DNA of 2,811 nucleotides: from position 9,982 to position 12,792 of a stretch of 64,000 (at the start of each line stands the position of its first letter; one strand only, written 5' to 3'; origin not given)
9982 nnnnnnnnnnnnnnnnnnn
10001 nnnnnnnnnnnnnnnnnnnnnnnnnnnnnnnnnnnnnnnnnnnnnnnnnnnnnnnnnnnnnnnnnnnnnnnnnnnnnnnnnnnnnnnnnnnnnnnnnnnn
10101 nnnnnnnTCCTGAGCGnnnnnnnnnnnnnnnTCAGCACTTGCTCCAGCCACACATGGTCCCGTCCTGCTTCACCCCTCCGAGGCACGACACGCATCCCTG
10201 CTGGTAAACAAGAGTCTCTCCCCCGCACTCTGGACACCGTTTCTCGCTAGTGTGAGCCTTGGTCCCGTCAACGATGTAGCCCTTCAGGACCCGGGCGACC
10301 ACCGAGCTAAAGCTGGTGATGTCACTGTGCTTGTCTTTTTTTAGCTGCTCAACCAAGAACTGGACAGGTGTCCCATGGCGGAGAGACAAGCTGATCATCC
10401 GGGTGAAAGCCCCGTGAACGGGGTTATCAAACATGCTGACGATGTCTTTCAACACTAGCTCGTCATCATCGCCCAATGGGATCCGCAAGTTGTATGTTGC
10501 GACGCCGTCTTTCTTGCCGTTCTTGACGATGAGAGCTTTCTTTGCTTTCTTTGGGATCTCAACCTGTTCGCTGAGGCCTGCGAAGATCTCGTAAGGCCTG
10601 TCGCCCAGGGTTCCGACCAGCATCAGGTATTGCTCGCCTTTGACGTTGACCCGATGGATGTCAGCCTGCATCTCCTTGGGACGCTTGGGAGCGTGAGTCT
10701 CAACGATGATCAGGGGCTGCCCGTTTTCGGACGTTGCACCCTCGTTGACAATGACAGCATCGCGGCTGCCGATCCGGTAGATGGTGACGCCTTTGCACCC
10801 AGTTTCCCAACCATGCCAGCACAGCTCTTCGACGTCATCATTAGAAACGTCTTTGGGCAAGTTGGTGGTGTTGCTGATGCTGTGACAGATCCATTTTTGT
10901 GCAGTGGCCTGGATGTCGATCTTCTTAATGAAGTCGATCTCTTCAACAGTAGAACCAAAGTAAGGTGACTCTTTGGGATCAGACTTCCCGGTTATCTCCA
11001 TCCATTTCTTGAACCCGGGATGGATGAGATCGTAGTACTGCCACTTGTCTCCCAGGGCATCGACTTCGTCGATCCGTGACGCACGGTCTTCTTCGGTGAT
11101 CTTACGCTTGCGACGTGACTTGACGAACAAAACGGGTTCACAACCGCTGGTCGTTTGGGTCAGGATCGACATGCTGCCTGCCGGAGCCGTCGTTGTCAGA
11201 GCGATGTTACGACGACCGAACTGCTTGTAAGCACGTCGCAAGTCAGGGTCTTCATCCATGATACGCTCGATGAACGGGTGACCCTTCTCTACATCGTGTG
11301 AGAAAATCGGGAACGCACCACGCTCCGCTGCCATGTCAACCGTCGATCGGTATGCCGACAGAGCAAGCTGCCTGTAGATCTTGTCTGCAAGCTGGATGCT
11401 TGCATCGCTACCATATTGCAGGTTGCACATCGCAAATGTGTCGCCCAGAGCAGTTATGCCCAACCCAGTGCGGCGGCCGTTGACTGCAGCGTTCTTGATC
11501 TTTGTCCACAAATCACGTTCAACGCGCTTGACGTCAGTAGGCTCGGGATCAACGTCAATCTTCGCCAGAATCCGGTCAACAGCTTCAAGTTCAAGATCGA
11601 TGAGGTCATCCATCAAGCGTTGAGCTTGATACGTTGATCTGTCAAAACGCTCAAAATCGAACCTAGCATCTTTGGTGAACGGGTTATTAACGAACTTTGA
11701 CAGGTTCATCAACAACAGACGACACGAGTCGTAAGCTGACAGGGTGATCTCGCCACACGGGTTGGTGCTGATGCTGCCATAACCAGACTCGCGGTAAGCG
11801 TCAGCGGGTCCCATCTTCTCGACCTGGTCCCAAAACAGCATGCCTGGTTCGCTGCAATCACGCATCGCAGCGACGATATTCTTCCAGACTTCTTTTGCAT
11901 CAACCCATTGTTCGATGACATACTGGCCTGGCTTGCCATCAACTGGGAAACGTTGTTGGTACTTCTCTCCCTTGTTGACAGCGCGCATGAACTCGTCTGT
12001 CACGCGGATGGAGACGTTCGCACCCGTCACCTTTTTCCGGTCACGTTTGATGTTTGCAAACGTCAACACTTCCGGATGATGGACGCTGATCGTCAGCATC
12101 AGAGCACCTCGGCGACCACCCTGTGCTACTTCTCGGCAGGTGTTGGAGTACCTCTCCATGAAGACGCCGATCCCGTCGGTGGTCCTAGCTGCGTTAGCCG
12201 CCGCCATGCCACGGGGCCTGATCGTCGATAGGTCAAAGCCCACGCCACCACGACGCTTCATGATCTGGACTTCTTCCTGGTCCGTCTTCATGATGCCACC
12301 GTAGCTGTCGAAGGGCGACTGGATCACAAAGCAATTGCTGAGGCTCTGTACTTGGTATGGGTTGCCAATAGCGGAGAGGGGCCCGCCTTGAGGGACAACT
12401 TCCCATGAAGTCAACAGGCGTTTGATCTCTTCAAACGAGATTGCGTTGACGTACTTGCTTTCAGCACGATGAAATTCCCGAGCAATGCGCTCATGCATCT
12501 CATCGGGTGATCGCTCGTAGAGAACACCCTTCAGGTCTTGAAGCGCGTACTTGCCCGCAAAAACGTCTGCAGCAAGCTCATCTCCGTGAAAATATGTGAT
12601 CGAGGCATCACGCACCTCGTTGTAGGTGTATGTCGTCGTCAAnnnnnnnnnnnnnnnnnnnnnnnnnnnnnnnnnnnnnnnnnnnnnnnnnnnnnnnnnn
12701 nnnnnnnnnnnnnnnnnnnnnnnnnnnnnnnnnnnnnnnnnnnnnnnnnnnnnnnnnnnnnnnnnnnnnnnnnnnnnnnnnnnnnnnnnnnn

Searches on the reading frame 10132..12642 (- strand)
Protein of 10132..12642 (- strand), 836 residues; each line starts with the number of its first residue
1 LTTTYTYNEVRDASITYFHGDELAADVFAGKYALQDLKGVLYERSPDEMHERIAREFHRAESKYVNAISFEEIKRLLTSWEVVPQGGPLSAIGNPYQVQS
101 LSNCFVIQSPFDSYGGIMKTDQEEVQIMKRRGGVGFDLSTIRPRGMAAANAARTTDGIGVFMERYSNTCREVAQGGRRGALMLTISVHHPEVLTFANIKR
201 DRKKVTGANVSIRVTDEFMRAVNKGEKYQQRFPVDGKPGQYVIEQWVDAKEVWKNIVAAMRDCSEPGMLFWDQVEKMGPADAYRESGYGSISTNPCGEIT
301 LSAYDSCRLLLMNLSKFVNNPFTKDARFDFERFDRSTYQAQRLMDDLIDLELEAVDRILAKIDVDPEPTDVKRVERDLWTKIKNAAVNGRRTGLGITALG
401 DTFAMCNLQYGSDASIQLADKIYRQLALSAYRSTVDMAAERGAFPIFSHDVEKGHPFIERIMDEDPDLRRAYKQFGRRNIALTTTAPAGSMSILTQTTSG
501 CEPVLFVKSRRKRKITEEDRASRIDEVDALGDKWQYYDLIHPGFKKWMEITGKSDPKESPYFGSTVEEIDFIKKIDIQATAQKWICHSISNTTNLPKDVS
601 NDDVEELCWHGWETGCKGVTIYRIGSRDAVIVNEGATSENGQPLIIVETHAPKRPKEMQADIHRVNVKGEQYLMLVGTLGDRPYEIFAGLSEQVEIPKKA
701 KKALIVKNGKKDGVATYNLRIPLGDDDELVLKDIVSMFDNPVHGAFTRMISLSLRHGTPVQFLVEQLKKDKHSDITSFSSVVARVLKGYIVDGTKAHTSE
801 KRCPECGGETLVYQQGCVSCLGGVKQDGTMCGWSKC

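Call 53: search_protein_families(library=phrogs, proteins=[window:10132-12642:-], max_evalue=0.001)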
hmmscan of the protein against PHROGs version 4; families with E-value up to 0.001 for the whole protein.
window:10132-12642:- (836 aa): 6 families
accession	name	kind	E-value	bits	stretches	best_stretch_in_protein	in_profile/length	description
phrog_84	-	DNA, RNA and nucleotide metabolism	1.5e-97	328.8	1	8-822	191-967/975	ribonucleoside-diphosphate reductase large subunit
phrog_3844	-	moron, auxiliary metabolic gene and host takeover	1.1e-24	88.2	1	381-622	203-428/451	NrdA-like aerobic NDP reductase large subunit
phrog_367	-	DNA, RNA and nucleotide metabolism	3e-21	76.3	2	172-332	277-420/701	ribonucleotide reductase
phrog_3987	-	DNA, RNA and nucleotide metabolism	1.8e-18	67.4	1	24-228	145-350/467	ribonucleotide reductase large subunit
phrog_23565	-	DNA, RNA and nucleotide metabolism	1.9e-05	25.9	0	792-836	162-198/199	ribonucleotide reductase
phrog_6132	-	DNA, RNA and nucleotide metabolism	1.9e-05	25.1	1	101-178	215-291/530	ribonucleotide reductase large subunit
